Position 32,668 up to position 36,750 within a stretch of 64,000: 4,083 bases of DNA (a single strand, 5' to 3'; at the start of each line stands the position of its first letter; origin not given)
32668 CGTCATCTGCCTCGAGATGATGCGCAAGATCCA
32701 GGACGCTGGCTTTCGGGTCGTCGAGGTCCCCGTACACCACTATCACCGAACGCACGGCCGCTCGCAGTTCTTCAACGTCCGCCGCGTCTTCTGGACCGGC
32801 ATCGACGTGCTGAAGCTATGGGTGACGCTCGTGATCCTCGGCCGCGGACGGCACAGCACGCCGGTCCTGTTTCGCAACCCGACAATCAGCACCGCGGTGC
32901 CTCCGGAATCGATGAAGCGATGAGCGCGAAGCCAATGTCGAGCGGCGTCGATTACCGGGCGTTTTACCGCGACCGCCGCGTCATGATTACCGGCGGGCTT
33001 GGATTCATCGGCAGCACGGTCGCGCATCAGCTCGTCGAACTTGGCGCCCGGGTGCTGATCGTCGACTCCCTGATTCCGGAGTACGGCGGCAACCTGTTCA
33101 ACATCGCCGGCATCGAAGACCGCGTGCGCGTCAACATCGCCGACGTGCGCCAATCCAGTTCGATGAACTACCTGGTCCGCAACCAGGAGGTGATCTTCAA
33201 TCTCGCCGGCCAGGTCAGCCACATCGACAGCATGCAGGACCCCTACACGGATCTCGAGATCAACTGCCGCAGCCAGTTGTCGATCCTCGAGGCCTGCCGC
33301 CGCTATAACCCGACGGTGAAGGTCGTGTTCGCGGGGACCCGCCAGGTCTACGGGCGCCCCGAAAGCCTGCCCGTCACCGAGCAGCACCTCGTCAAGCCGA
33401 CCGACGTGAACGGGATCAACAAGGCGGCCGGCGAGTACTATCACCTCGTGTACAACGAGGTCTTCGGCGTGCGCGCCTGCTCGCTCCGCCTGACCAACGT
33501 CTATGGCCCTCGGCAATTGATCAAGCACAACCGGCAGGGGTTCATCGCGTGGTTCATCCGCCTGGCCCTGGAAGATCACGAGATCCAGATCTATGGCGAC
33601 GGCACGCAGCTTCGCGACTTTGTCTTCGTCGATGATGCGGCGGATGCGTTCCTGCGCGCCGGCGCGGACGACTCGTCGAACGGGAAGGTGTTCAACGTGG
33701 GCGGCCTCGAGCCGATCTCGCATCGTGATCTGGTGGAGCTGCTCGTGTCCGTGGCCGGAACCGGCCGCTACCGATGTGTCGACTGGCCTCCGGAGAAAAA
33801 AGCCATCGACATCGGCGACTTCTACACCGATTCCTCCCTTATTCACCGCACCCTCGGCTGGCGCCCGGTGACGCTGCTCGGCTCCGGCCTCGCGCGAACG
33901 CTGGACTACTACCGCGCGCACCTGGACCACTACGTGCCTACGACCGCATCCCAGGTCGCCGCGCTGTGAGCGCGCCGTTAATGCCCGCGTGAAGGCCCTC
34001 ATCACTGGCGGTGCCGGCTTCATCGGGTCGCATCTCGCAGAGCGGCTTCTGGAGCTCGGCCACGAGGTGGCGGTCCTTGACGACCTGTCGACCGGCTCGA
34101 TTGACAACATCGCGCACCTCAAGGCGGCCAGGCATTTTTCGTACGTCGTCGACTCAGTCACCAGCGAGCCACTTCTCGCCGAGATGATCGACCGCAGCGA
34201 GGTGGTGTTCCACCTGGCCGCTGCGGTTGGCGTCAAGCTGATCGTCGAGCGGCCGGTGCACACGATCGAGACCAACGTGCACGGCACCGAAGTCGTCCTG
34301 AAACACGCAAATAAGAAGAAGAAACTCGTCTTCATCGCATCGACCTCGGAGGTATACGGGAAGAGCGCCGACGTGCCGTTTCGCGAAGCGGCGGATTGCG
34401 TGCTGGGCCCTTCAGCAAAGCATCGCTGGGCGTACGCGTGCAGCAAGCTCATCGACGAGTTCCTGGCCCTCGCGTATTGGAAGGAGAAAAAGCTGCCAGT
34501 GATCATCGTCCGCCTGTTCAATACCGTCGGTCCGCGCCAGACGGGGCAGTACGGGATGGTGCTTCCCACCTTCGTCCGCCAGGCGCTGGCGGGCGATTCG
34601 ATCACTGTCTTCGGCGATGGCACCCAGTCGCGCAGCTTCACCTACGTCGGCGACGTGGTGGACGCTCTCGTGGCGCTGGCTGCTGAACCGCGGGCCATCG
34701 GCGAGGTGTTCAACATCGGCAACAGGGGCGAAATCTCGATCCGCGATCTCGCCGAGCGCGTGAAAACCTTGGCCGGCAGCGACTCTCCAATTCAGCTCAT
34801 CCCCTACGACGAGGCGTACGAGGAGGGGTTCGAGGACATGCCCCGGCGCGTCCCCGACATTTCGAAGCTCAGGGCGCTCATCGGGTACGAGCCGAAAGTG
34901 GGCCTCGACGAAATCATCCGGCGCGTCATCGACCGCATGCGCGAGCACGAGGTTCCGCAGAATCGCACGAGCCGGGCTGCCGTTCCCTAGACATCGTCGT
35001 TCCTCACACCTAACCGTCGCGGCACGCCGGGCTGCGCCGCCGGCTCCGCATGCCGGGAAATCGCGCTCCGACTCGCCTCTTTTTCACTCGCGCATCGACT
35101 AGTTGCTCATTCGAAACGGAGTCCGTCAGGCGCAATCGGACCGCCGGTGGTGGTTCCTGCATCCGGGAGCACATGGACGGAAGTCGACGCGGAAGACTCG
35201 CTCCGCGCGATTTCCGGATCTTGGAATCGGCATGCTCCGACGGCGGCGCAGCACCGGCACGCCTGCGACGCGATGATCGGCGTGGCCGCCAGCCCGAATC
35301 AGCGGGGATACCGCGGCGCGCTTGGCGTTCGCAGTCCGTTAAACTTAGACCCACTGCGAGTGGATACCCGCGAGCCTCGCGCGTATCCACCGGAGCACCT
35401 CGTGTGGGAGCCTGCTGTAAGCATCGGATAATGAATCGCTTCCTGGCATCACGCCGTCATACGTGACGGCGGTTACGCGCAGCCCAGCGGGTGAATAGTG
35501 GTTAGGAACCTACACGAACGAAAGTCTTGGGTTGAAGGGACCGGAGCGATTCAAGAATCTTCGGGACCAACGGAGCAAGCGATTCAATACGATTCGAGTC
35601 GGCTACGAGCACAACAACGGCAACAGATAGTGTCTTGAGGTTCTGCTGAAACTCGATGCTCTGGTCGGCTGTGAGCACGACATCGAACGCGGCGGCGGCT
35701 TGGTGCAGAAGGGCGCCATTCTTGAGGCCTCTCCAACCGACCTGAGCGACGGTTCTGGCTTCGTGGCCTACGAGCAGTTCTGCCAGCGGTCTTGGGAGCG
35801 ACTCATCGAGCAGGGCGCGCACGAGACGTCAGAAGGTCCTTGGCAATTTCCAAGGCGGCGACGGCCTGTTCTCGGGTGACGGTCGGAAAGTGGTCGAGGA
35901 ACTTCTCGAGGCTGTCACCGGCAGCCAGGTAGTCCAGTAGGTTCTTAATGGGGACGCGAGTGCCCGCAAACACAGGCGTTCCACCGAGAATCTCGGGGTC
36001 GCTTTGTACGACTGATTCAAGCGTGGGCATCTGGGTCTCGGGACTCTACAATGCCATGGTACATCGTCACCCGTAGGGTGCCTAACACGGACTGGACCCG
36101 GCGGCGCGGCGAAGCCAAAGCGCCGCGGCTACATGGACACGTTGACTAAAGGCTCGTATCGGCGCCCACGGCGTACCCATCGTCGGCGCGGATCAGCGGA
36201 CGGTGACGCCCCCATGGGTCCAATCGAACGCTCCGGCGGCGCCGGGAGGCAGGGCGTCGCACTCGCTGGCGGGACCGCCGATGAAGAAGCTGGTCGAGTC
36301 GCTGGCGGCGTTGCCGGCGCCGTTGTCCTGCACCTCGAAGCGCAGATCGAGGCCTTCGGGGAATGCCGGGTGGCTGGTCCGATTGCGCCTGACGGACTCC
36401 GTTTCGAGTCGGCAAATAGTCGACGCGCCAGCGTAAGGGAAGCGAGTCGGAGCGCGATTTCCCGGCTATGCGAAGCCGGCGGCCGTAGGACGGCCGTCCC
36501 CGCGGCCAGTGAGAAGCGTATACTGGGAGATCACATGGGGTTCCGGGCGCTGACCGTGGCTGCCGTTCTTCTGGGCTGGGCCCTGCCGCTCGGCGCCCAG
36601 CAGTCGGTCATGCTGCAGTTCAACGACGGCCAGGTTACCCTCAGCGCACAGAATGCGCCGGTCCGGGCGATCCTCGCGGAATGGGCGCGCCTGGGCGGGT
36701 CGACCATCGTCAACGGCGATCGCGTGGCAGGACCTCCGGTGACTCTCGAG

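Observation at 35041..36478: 1.4-kb segment bracketed by ~103-bp inverted repeats carrying a DUF433/DUF5615 toxin-antitoxin pair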

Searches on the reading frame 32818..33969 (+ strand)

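Call 15: search_protein_families(library=pfam, proteins=[window:32818-33969:+], max_evalue=0.01)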
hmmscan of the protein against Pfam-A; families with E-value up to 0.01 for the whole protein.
window:32818-33969:+ (383 aa): 8 families
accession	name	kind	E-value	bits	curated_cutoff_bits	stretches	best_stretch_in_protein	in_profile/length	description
PF01370.27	Epimerase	-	6.4e-49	167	20.9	1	55-295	1-240/240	NAD dependent epimerase/dehydratase family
PF16363.11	GDP_Man_Dehyd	-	3.5e-40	138.9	27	1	56-358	1-329/332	GDP-mannose 4,6 dehydratase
PF01073.25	3Beta_HSD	-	1.2e-11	44.6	22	1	57-310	2-265/280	3-beta hydroxysteroid dehydrogenase/isomerase family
PF04321.23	RmlD_sub_bind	-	2e-09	37.4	27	1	54-278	2-193/287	RmlD substrate binding domain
PF02719.21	Polysacc_synt_2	-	5.1e-08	32.9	20.2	1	55-315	1-249/293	Polysaccharide biosynthesis protein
PF08659.16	KR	-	0.00031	21.2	22.6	1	55-122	3-74/180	KR domain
PF00106.31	adh_short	-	0.0045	16.9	26.6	1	55-122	3-70/195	short chain dehydrogenase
PF07993.18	NAD_binding_4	-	0.0046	16.6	20.1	0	113-192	79-154/258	Male sterility protein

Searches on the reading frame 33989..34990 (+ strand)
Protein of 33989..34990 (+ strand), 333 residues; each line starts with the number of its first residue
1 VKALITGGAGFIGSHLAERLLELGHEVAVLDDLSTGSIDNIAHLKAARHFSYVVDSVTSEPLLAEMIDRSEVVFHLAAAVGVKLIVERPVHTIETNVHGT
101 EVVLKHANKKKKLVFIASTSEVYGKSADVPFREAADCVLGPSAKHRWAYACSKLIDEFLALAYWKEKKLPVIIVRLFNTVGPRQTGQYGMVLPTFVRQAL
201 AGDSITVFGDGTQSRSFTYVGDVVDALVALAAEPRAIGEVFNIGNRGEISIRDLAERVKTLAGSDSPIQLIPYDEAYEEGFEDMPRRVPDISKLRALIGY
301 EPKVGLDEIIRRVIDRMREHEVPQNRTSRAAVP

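Call 15: search_protein_families(library=pfam, proteins=[window:33989-34990:+], max_evalue=0.01)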
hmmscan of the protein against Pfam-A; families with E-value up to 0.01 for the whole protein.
window:33989-34990:+ (333 aa): 9 families
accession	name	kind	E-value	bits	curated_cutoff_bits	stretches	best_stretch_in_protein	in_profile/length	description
PF01370.27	Epimerase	-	8.2e-57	192.8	20.9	1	3-244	1-240/240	NAD dependent epimerase/dehydratase family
PF16363.11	GDP_Man_Dehyd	-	2.5e-56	192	27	1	4-312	1-331/332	GDP-mannose 4,6 dehydratase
PF02719.21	Polysacc_synt_2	-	1.7e-19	70.6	20.2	2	4-116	2-126/293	Polysaccharide biosynthesis protein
PF01073.25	3Beta_HSD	-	7.3e-19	68.3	22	1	4-231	1-228/280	3-beta hydroxysteroid dehydrogenase/isomerase family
PF07993.18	NAD_binding_4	-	2.9e-14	53.3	20.1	1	63-188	82-216/258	Male sterility protein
PF04321.23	RmlD_sub_bind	-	1.5e-10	41.1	27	1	1-268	1-236/287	RmlD substrate binding domain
PF00106.31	adh_short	-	0.00077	19.4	26.6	1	3-67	3-68/195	short chain dehydrogenase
PF13460.12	NAD_binding_10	-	0.0017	18.7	27.2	1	7-175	1-142/184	NAD(P)H-binding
PF02737.24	3HCDH_N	-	0.0028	18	22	1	8-120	6-115/180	3-hydroxyacyl-CoA dehydrogenase, NAD binding domain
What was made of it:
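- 33989..34990 (+): NAD-dependent epimerase/dehydratase gene. Native left flank, last gene of the sugar operon. Pfam PF01370, E 8e-57 (call 15).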

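Call 16: find_encoding_contigs(protein=window:33989-34990:+, flank=10000, max_places=10)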
Protein window:33989-34990:+ (333 aa): no gene with exactly this product is on record in the collection.

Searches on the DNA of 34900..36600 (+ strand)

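Call 22: search_rna_families(source=window, start=34900, end=36600, threshold=evalue, max_evalue=10)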
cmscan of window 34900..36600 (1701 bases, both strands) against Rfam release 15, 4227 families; matches with E-value up to 10: 1.
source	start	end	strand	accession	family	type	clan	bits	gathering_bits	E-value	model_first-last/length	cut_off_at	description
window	35230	35265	-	RF00520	ybhL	Cis-reg; leader;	-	18.7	50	4.3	1-73/73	no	ybhL leader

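Call 40: search_dna_similar(query=window:35010-35290:+, collection=plasmids, mode=distant, max_evalue=0.001)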
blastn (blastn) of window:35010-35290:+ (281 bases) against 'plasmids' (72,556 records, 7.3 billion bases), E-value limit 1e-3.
No match.

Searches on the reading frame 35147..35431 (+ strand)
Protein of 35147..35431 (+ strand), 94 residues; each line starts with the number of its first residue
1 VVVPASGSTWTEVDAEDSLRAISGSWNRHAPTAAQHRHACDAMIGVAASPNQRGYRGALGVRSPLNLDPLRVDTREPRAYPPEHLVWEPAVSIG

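Call 15: search_protein_families(library=pfam, proteins=[window:35147-35431:+], max_evalue=0.01)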
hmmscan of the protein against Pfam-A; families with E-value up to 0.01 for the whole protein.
window:35147-35431:+ (94 aa): 0 families
